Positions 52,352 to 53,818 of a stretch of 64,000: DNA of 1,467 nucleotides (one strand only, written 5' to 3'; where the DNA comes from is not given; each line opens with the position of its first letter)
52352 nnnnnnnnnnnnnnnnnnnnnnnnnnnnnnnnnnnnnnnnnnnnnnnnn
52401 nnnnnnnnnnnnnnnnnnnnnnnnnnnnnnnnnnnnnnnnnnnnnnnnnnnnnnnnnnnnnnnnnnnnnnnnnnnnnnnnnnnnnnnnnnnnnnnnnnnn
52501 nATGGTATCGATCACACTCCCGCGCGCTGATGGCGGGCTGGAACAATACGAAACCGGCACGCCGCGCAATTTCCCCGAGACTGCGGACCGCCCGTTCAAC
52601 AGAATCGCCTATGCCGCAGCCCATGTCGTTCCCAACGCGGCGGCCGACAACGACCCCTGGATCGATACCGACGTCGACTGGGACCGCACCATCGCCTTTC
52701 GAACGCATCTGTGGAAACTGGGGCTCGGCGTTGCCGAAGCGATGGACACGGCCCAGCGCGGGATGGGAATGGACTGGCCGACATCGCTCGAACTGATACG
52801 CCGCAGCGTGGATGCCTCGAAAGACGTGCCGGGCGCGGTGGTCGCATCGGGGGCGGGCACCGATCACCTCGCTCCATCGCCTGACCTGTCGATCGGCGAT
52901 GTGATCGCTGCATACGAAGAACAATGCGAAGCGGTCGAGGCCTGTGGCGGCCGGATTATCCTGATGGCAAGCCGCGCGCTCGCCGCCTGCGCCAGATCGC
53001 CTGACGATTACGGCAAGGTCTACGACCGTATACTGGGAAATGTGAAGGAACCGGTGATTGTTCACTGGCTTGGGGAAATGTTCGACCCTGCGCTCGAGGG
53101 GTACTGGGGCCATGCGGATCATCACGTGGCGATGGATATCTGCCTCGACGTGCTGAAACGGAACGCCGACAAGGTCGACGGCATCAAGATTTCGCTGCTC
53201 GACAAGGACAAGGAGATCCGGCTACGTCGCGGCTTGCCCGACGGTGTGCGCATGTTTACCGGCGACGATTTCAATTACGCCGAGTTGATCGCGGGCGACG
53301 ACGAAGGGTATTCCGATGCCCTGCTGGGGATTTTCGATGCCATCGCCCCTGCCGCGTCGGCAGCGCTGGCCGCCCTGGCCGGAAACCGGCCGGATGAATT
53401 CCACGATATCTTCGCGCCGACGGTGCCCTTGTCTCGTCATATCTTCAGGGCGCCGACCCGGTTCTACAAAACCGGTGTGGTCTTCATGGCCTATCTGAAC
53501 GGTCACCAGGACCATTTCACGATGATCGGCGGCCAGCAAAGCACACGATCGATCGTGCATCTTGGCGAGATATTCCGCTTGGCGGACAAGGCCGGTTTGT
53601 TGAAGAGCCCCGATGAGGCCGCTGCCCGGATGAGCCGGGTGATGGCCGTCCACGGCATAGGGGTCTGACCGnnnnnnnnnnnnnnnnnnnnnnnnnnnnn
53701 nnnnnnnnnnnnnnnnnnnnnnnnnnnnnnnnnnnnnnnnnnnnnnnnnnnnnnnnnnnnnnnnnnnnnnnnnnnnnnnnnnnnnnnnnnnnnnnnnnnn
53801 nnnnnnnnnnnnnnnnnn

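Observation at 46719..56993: TetR-linked catabolic/uptake cluster of unknown substrate with an unusual enzyme mix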

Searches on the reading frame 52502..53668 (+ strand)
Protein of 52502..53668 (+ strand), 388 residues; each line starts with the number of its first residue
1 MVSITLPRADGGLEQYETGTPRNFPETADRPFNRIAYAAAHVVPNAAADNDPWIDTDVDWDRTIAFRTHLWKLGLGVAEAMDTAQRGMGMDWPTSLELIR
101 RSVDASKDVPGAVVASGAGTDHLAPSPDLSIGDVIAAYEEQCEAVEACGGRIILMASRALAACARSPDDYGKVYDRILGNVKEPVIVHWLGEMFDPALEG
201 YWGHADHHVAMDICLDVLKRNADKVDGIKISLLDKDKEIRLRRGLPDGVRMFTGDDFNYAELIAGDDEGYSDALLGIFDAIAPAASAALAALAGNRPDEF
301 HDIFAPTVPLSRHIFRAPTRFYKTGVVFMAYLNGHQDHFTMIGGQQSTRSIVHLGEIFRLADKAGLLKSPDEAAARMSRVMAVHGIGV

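Call 4: search_protein_families(library=pfam, proteins=[window:52502-53665:+])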
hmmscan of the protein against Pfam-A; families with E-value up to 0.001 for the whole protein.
seq(388 aa): 1 family
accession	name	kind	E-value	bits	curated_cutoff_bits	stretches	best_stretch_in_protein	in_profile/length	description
PF06187.17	DUF993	-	5.3e-183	608.7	24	1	4-386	1-382/382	Protein of unknown function (DUF993)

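Call 5: search_protein_families(library=ncbifam, proteins=[window:52502-53665:+])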
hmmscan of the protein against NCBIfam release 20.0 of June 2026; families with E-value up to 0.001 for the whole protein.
seq(388 aa): 0 families

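Call 7: search_solved_structures(query=window:52502-53665:+, max_evalue=1)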
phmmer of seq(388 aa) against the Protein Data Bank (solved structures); distinct sequences matched with E-value up to 1: 3.
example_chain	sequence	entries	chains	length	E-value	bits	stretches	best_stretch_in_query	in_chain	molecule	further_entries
4dnh_A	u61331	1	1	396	1e-176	590.8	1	1-386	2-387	Uncharacterized protein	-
6v81_A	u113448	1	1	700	0.54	12.2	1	47-114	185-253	Probable TonB-dependent receptor YncD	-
9c4o_A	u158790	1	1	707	0.55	12.2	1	47-114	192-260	Pyrroloquinoline quinone transporter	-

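Call 8: find_homologous_proteins(query=window:52502-53665:+, max_evalue=1e-10)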
Query seq(388 aa) (388 aa): 8000 proteins with E <= 1e-10 among 8000 candidates; the best 120 are listed.
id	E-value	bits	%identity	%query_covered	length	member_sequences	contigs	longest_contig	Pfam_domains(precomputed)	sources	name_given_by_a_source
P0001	4.1e-262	887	100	100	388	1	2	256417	PF06187.18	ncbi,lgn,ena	-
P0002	6.2e-245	830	92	100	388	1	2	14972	PF06187.18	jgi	jgi:hypothetical protein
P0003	3.3e-242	821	91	100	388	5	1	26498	PF06187.18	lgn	-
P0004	2.5e-237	805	89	100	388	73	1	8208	PF06187.18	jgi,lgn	jgi:hypothetical protein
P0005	7.2e-232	787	87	100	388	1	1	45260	PF06187.18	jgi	jgi:hypothetical protein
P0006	2.1e-231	786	88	100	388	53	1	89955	PF06187.18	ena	-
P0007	8.4e-229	777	87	100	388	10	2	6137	PF06187.18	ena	-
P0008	9.3e-228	774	86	100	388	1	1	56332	PF06187.18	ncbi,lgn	ncbi:MAG: dihydrodipicolinate synthase family protein [Alphaproteobacteria bacterium]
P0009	1.5e-227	773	87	100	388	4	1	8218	PF06187.18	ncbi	-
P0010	3.0e-227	772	86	100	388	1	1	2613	PF06187.18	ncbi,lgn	-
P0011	7.6e-227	771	87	100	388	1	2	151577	PF06187.18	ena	-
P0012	9.3e-227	770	86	100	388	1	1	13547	PF06187.18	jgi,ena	-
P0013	1.0e-226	770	86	100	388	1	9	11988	PF06187.18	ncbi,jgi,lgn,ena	jgi:hypothetical protein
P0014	1.4e-226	770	86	100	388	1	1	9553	PF06187.18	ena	-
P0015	2.3e-226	769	86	100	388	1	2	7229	PF06187.18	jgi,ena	jgi:hypothetical protein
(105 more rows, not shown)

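Call 9: find_encoding_contigs(protein=P0001, flank=10000, max_places=3)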
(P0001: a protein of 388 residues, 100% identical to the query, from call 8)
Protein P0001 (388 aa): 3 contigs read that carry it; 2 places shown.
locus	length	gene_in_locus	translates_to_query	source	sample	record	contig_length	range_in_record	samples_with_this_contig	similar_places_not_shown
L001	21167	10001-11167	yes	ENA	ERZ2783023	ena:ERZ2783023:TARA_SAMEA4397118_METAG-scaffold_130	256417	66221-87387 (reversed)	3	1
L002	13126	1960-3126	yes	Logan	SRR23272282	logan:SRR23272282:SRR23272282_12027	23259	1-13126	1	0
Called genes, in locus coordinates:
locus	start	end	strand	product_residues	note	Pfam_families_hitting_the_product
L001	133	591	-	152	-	PF00011:HSP20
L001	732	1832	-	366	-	PF01266:DAO, PF13450:NAD_binding_8 (weak)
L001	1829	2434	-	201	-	PF06041:DUF924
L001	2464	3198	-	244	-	PF10778:DehI (faint)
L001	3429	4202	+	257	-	PF03748:FliL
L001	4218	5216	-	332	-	PF09084:NMT1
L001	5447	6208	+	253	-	PF00528:BPD_transp_1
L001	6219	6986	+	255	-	PF00005:ABC_tran, PF13304:AAA_21 (faint)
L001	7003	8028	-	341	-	PF01717:Meth_synt_2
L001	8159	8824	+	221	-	PF00440:TetR_N, PF17938:TetR_C_29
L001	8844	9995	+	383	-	PF01408:GFO_IDH_MocA, PF02894:GFO_IDH_MocA_C, PF22725:GFO_IDH_MocA_C3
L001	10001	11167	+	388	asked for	PF06187:DUF993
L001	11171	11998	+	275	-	PF01261:AP_endonuc_2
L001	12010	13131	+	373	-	PF08309:LVIVD (faint)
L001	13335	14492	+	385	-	PF07883:Cupin_2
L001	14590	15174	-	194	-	PF01381:HTH_3 (weak)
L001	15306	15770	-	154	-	-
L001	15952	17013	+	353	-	PF01073:3Beta_HSD, PF01370:Epimerase, PF02719:Polysacc_synt_2, PF04321:RmlD_sub_bind, PF16363:GDP_Man_Dehyd, PF13460:NAD_binding_10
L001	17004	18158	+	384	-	PF01370:Epimerase, PF16363:GDP_Man_Dehyd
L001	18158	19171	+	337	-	PF01073:3Beta_HSD, PF01370:Epimerase, PF02719:Polysacc_synt_2, PF04321:RmlD_sub_bind, PF05368:NmrA (weak), PF07993:NAD_binding_4, PF13460:NAD_binding_10 (faint), PF16363:GDP_Man_Dehyd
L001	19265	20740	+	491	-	-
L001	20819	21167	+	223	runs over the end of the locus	PF05175:MTS, PF13649:Methyltransf_25 (faint)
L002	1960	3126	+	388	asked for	PF06187:DUF993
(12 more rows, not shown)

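Call 11: find_related_loci(query=A1, collection=genome_contigs, flank=10000)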
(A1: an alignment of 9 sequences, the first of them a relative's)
Query A1 (388 aa) in genome_contigs; peptide patterns used: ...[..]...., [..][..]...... (x = any residue, [..] = any of these).
600 stretches matched a pattern (row limit reached: there are more); 597 encode a relative of the query (tblastn E <= 1e-3); the best 80 are kept; 80 distinct loci.
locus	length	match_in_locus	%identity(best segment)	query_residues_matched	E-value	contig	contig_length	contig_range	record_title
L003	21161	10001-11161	72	1-387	0e+0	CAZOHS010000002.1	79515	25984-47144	MAG TPA_asm: uncultured Rhodospirillaceae bacterium isolate SRP092796_co6_81 genome assembly, contig: NODE_72_length_795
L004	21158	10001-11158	72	1-386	0e+0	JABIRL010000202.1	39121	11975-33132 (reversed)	MAG: Rhodospirillaceae bacterium isolate SI072_bin164 k141_624599, whole genome shotgun sequence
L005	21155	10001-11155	70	2-386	3e-180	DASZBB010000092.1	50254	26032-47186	MAG TPA_asm: Microvirga sp. isolate SMAG_U6403 k141_13371, whole genome shotgun sequence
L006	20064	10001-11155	69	1-386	9e-180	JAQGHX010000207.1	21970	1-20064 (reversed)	MAG: Roseomonas sp. isolate RYN_444 scaffold_2431694, whole genome shotgun sequence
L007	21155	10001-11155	70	1-386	2e-179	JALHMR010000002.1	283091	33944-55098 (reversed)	MAG: Rhodospirillaceae bacterium isolate Bin_39_2_2 c_000000000226, whole genome shotgun sequence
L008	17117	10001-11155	71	1-386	8e-179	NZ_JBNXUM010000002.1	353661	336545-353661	Falsiroseomonas sp. HW251 2, whole genome shotgun sequence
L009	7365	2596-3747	74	1-386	2e-179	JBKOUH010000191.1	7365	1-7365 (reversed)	MAG: Pseudomonadota bacterium isolate GM_HAYS_MAG_00031 GM_HAYS_000000900119, whole genome shotgun sequence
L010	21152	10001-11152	72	3-386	1e-178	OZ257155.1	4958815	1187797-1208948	MAG: Alphaproteobacteria bacterium isolate 813797ed-f09e-443b-b498-078a0c9476fc genome assembly, chromosome: 1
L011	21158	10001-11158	67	1-386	2e-178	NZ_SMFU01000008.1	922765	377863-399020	Marinobacterium mangrovicola strain DSM 27697 Ga0180977_102, whole genome shotgun sequence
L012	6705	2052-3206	71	1-386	1e-179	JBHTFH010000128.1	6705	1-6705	Roseomonas sp. GCM10028921 strain LUR113 spades_K_25_97_128, whole genome shotgun sequence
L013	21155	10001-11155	69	2-386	3e-178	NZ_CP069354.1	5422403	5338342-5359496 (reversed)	Microvirga sp. VF16 chromosome, complete genome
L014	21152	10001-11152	72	2-386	7e-178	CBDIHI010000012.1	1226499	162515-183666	MAG: Burkholderiales bacterium isolate 01205051-3130-4657-b8c8-f148f57bebd5 genome assembly, contig: contig_12, whole ge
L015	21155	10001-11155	75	1-386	4e-177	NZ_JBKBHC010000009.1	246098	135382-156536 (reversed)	MAG: Ferrovibrio sp. isolate 21I_052.bin.13 NODE_33_length_246098_cov_6.563040, whole genome shotgun sequence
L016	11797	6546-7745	68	1-386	7e-177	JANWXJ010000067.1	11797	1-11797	MAG: Acetobacteraceae bacterium isolate SKYG43 k141_349634, whole genome shotgun sequence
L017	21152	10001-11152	72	1-386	8e-177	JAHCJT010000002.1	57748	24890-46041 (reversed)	MAG: Alphaproteobacteria bacterium isolate TGS_PRO8 PRO8_2, whole genome shotgun sequence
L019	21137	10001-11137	71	1-385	1e-176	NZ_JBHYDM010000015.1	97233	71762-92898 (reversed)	MAG: Falsiroseomonas sp. isolate CCAP1427_2_bin-023 CCAP1427_2_bin-023_c15, whole genome shotgun sequence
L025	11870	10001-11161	69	1-387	7e-175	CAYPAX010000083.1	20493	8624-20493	MAG TPA_asm: uncultured Rhodospirillaceae bacterium isolate SRP200020_co5_65 genome assembly, contig: NODE_4003_length_2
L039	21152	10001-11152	66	2-386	7e-171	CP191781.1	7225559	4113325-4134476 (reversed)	Bradyrhizobium guangxiense strain CCBAU 53363 chromosome, complete genome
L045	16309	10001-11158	66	2-388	2e-169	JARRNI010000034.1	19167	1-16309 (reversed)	MAG: Pseudolabrys sp. isolate Spart_120_MAG scaffold_2066, whole genome shotgun sequence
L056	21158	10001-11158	66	1-386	8e-168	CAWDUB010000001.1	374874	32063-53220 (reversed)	MAG: uncultured Alphaproteobacteria bacterium isolate MFD05442.bin.2.36 genome assembly, contig: contig_15006, whole gen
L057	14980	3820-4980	65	1-386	6e-167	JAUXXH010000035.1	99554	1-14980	MAG: Pseudolabrys sp. isolate C15_metabat.bin.99_sub C15_k141_260904, whole genome shotgun sequence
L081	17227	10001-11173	65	2-386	5e-161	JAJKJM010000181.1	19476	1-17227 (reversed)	MAG: Polaromonas sp. isolate b69_HoplandSoilSeptJan k101_6343533, whole genome shotgun sequence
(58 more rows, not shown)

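Call 16: search_protein_families(library=pfam, proteins=[L039:7267-8037:+, L039:7430-8686:+, L039:12077-12802:+, L039:12866-13366:+, L039:13489-14580:+, L039:5223-6221:+, L039:1946-3016:+, L039:14673-15428:+, L039:12125-13345:-, L039:13406-13993:+], max_evalue=0.00001)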
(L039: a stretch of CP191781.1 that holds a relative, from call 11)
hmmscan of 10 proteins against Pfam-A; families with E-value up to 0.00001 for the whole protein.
L039:7267-8037:+ (256 aa): 0 families

L039:7430-8686:+ (418 aa): 0 families

L039:12077-12802:+ (241 aa): 0 families

L039:12866-13366:+ (166 aa): 0 families

L039:13489-14580:+ (363 aa): 1 family
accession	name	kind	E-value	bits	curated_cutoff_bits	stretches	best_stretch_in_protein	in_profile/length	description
PF02775.26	TPP_enzyme_C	-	1.1e-14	54.9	21.9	1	211-326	22-144/151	Thiamine pyrophosphate enzyme, C-terminal TPP binding domain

L039:5223-6221:+ (332 aa): 2 families
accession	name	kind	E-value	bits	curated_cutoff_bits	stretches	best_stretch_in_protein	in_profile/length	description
PF09084.16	NMT1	-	3.5e-45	155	20.5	1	39-250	3-215/216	NMT1/THI5 like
PF12974.12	Phosphonate-bd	-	1.1e-06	28.7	27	1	56-179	28-159/242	ABC transporter, phosphonate, periplasmic substrate-binding protein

L039:1946-3016:+ (356 aa): 3 families
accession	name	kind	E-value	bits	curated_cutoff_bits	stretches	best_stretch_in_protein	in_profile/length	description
PF13468.12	Glyoxalase_3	-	1.4e-18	68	25.1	1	79-220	1-143/176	Glyoxalase-like domain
PF13669.12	Glyoxalase_4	-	3.6e-18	66.3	27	2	233-333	1-107/109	Glyoxalase/Bleomycin resistance protein/Dioxygenase superfamily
PF00903.31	Glyoxalase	-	1.1e-10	42.4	20.6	1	231-332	1-107/121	Glyoxalase/Bleomycin resistance protein/Dioxygenase superfamily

L039:14673-15428:+ (251 aa): 1 family
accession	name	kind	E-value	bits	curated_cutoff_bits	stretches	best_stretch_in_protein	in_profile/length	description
PF00440.29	TetR_N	-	1.1e-14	54.3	24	1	33-79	1-47/47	Bacterial regulatory proteins, tetR family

L039:12125-13345:- (406 aa): 1 family
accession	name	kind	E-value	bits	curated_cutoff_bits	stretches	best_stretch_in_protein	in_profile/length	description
PF00067.27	p450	-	2.2e-34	119.4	22.8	1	188-378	208-432/462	Cytochrome P450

L039:13406-13993:+ (195 aa): 0 families

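Call 63: search_protein_families(library=ncbifam, proteins=[L001:18158-19171:+, L001:19265-20740:+], max_evalue=0.00001)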
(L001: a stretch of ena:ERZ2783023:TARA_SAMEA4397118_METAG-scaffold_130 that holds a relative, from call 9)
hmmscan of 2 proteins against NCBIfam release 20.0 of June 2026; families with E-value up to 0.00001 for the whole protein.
L001:18158-19171:+ (337 aa): 30 families (the best 25 are shown)
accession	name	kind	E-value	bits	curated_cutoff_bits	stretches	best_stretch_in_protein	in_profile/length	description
TIGR01181.1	dTDP_gluc_dehyt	equivalog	9e-56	189.3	365.1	1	2-330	1-315/321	dTDP-glucose 4,6-dehydratase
TIGR04180.1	EDH_00030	hypoth_equivalog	2.1e-42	145.2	475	1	4-313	2-296/297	NAD-dependent 4,6-dehydratase LegB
TIGR01179.1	galE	equivalog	4.9e-40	137.4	262.3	1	4-329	3-328/332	UDP-glucose 4-epimerase GalE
NF011728.1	PRK15181.1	equivalog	2.7e-39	135.1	760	1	2-330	17-341/348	Vi polysaccharide biosynthesis UDP-N-acetylglucosaminuronic acid C-4 epimerase TviC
NF007490.0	PRK10084.1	subfamily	9.3e-36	123.5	649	2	150-330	156-338/361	dTDP-glucose 4,6-dehydratase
NF007582.0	PRK10217.1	equivalog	2.6e-35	122.2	698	1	2-328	3-333/355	dTDP-glucose 4,6-dehydratase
TIGR02197.1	heptose_epim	equivalog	4.4e-28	98.4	274.6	1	4-276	2-263/316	ADP-glyceromanno-heptose 6-epimerase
NF007956.0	PRK10675.1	subfamily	2.5e-22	79.5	394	1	1-326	1-329/338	UDP-glucose 4-epimerase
NF042422.1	oxyalk_red_OleD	equivalog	3.9e-20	72.5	580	1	59-270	34-247/329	2-alkyl-3-oxoalkanoate reductase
TIGR03466.1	HpnA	hypoth_equivalog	6.2e-19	68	367.65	1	2-170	2-150/327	hopanoid-associated sugar epimerase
NF043036.1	ErythonDh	equivalog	4e-17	62.4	325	1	1-214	1-205/321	D-erythronate dehydrogenase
TIGR03589.1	PseB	equivalog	6.4e-17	61.5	407.75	1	58-292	45-265/324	UDP-N-acetylglucosamine 4,6-dehydratase (inverting)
NF008360.0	PRK11150.1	equivalog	5.8e-16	58.6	452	1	133-274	111-255/310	ADP-glyceromanno-heptose 6-epimerase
NF047922.1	GDPFucSynFcl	equivalog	7.3e-16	58.5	500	1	113-331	80-306/308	GDP-L-fucose synthase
NF042423.1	oxyalk_red_Shew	equivalog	2.2e-15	56.6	580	1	56-243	39-222/331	2-alkyl-3-oxoalkanoate reductase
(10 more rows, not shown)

L001:19265-20740:+ (491 aa): 1 family
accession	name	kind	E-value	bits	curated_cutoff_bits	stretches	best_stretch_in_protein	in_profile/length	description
TIGR04370.1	glyco_rpt_poly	subfamily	3.6e-08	32.8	40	1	362-445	285-368/396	oligosaccharide repeat unit polymerase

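Call 72: predict_structure(alignment_id=A1)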
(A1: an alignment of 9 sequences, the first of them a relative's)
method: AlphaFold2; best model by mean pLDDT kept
length: 388 residues; sequences in the alignment: 9
mean_pLDDT: 63.1   pTM: 0.61
mean pLDDT of the five models: 63.1, 61.2, 60.3, 57.6, 56.5
residues with pLDDT >= 90: 42; 70-90: 128; 50-70: 92; < 50: 126
segments of 3 or more residues with pLDDT < 50: 23-56, 253-324, 335-349
pLDDT, mean of each block of 10 residues (from residue 1): 79 83 46 38 40 46 67 54 53 79 84 76 79 93 90 82 88 93 82 60 76 90 80 65 76 42 33 32 41 40 36 26 49 48 36 66 67 82 64
secondary structure, 60 per line:
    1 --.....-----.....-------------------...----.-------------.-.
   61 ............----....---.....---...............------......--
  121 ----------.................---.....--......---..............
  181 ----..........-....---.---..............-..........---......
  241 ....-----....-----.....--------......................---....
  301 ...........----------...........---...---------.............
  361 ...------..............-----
elements in order: E3-7 E13-17 E37-39 H60-72 E77-80 H84-88 H92-106 E113-118 H131-147 E151-155 H158-163 H167-180 E185-190 H191-194 H207-220 E225-231 H235-244 E250-253 H259-263 H272-293 H297-311 H322-332 H348-363 H370-383

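Call 82: search_dna_similar(query=window:52502-53668:+, collection=plasmids, mode=protein, max_rows=25, rows=spread)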
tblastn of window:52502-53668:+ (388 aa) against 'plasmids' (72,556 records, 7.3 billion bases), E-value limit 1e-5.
Records with a match: 148; places in all: 153; records where one place covers at least 80% of the query: 145.
Best place of each record, by identity: 60-80% 49; <60% 99.
By first word of the organism name: Sinorhizobium 65; Rhizobium 23; Paraburkholderia 6; Paracoccus 5; Ensifer 5; Arthrobacter 5; Streptomyces 5; Chelatococcus 2; Caballeronia 2; Microvirga 2; and 26 more.
By predicted mobility (MOB-suite, as given by PLSDB): non-mobilizable 74; conjugative 63; mobilizable 11.
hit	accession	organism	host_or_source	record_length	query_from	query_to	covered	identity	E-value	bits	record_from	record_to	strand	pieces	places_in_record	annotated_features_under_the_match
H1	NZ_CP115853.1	Pseudoroseomonas cervicalis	-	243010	3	387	99%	69.9%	3e-156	494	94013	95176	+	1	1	dihydrodipicolinate synthase family protein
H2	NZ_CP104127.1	Sinorhizobium sp. M103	Phaseolus vulgaris,cell ...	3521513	1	386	99%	68.0%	1e-153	486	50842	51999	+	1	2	none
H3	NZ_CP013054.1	Sinorhizobium americanum CCGM7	Phaseolus vulgaris,root nodules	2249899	1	386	99%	67.2%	5e-144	459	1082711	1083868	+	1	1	none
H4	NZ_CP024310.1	Sinorhizobium fredii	Phaseolus vulgaris,cell culture,plant ...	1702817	1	386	99%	66.4%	2e-142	454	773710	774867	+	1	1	record has no annotation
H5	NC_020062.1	Rhizobium tropici CIAT 899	Phaseolus vulgaris root nodule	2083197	3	386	99%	66.2%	1e-135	434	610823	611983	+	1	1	record has no annotation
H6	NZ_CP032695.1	Rhizobium jaguaris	Calliandra grandiflora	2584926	3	387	99%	64.2%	1e-134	432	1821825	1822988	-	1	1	none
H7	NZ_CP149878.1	Rhizobium sp. T1473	Medicago sativa,Cell Culture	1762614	2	386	99%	63.4%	8e-132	424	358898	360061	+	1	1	none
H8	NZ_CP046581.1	Erwinia sp. E602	Soil,soil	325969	9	386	97%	61.6%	4e-135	433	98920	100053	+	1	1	dihydrodipicolinate synthase family protein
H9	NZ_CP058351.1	Peteryoungia desertarenae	Pure culture,Saline Desert Soil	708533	4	386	99%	59.3%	1e-116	380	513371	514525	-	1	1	dihydrodipicolinate synthase family protein | Dabb family protein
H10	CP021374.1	Rhizobium sp. ACO-34A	Agave americana L.,cell ...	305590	3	386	99%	57.4%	4e-95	396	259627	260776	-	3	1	none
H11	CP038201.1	Paracoccus ferrooxidans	single cell,bioreactor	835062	2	385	99%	55.8%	4e-116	379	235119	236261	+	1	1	dihydrodipicolinate synthase family protein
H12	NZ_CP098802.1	Rhizobium anhuiense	Trifolium dubium,Cell culture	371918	4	386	99%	55.7%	2e-120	390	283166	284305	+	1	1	dihydrodipicolinate synthase family protein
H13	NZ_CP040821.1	Paroceanicella profunda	Cell culture,Deep seawater from Mariana ...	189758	52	371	82%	65.9%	6e-133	427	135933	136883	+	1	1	dihydrodipicolinate synthase family protein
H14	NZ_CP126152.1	Sagittula sp. MA-2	Cell culture,Coastal seawater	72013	2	387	99%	54.2%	7e-113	369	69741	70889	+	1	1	dihydrodipicolinate synthase family protein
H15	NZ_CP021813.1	Sinorhizobium meliloti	Medicago truncatula,Single Cell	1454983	2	386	99%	54.3%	4e-110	361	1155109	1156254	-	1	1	none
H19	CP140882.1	Sinorhizobium meliloti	Medicago lupulina,whole organism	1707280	58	386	85%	58.7%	5e-111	364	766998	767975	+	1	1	dihydrodipicolinate synthase family protein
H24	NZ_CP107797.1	Streptomyces sp. NBC_00557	-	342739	4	386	99%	41.9%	2e-89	301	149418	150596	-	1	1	DUF993 family protein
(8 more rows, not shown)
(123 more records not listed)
